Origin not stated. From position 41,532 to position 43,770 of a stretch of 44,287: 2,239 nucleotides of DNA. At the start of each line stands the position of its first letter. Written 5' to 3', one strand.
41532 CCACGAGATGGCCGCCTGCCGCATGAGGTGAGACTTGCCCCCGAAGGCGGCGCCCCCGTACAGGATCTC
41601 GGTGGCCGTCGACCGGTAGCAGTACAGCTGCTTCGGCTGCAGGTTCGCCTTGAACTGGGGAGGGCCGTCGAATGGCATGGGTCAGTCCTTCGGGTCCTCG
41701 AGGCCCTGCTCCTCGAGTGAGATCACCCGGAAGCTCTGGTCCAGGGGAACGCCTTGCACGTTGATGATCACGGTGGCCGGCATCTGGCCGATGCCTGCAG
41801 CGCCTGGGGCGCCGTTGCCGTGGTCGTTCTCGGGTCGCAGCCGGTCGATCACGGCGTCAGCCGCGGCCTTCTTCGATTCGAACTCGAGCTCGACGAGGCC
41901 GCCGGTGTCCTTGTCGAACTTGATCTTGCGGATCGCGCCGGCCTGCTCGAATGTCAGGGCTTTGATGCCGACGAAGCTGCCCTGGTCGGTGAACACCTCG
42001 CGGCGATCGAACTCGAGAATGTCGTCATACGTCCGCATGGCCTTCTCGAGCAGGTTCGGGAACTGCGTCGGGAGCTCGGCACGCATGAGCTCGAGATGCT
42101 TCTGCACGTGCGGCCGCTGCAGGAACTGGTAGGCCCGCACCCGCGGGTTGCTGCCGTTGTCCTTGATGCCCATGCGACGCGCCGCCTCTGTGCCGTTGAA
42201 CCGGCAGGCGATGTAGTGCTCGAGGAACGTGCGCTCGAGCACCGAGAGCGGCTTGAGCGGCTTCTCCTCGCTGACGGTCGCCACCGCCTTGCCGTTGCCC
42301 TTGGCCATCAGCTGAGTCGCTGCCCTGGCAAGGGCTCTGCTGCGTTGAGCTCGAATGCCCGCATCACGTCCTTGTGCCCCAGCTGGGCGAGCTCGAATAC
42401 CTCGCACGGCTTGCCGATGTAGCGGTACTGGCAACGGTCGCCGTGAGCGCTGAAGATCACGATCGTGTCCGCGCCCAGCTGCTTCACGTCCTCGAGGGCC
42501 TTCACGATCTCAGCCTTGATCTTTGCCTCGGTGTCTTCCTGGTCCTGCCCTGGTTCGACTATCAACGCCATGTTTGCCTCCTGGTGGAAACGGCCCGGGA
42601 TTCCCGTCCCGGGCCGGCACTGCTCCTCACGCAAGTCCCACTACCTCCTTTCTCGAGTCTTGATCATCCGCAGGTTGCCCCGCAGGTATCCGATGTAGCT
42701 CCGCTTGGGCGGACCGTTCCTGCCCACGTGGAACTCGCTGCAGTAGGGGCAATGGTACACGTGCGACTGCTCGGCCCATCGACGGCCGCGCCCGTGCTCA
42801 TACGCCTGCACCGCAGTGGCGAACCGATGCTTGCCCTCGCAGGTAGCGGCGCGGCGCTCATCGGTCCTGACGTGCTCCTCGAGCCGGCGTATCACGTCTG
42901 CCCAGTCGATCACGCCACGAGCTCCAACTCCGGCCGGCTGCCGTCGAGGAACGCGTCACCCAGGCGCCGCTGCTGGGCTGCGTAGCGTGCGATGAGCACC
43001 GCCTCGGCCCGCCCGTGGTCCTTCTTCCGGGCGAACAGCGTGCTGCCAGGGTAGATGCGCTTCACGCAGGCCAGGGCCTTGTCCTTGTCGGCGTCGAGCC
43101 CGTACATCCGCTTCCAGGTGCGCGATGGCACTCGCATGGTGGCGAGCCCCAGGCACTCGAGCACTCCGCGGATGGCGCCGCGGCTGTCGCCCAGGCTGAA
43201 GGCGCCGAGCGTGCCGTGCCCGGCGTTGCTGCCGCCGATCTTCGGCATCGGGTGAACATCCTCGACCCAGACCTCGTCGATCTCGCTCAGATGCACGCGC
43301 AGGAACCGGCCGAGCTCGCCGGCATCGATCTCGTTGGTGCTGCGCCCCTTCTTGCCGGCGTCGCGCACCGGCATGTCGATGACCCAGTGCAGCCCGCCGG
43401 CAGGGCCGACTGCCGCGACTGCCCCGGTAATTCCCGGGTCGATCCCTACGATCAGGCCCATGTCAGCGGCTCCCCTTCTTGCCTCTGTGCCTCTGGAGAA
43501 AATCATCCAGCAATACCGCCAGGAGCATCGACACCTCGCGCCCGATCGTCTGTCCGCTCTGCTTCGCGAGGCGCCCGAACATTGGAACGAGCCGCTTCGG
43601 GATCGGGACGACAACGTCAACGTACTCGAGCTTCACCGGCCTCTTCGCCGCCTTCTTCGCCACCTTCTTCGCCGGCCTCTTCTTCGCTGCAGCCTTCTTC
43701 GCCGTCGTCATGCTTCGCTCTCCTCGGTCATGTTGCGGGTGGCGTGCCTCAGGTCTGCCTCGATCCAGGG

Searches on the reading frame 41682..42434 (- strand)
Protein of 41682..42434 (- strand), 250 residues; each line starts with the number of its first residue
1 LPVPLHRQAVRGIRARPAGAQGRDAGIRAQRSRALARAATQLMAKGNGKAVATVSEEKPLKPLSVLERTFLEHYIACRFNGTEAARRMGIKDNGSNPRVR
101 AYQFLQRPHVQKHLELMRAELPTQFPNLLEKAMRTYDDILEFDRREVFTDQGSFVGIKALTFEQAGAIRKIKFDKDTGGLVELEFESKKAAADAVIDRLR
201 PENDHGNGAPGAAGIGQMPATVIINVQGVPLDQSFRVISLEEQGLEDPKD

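Call 9: search_protein_families(library=phrogs, proteins=[window:41682-42434:-], max_evalue=0.001)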
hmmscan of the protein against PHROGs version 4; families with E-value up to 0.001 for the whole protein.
window:41682-42434:- (250 aa): 2 families
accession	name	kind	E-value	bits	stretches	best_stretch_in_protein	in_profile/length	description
phrog_51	-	head and packaging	1.6e-08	35.6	1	39-200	64-212/261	terminase small subunit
phrog_2606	-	head and packaging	0.00041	20.8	1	62-124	88-148/310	terminase small subunit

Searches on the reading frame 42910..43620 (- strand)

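Call 10: search_protein_families(library=phrogs, proteins=[window:42910-43620:-], max_evalue=0.001)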
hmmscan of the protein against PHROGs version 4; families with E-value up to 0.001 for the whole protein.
window:42910-43620:- (236 aa): 1 family
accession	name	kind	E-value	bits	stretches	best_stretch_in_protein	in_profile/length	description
phrog_1770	-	DNA, RNA and nucleotide metabolism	5.2e-25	89.3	1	54-218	3-151/158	Holliday junction resolvase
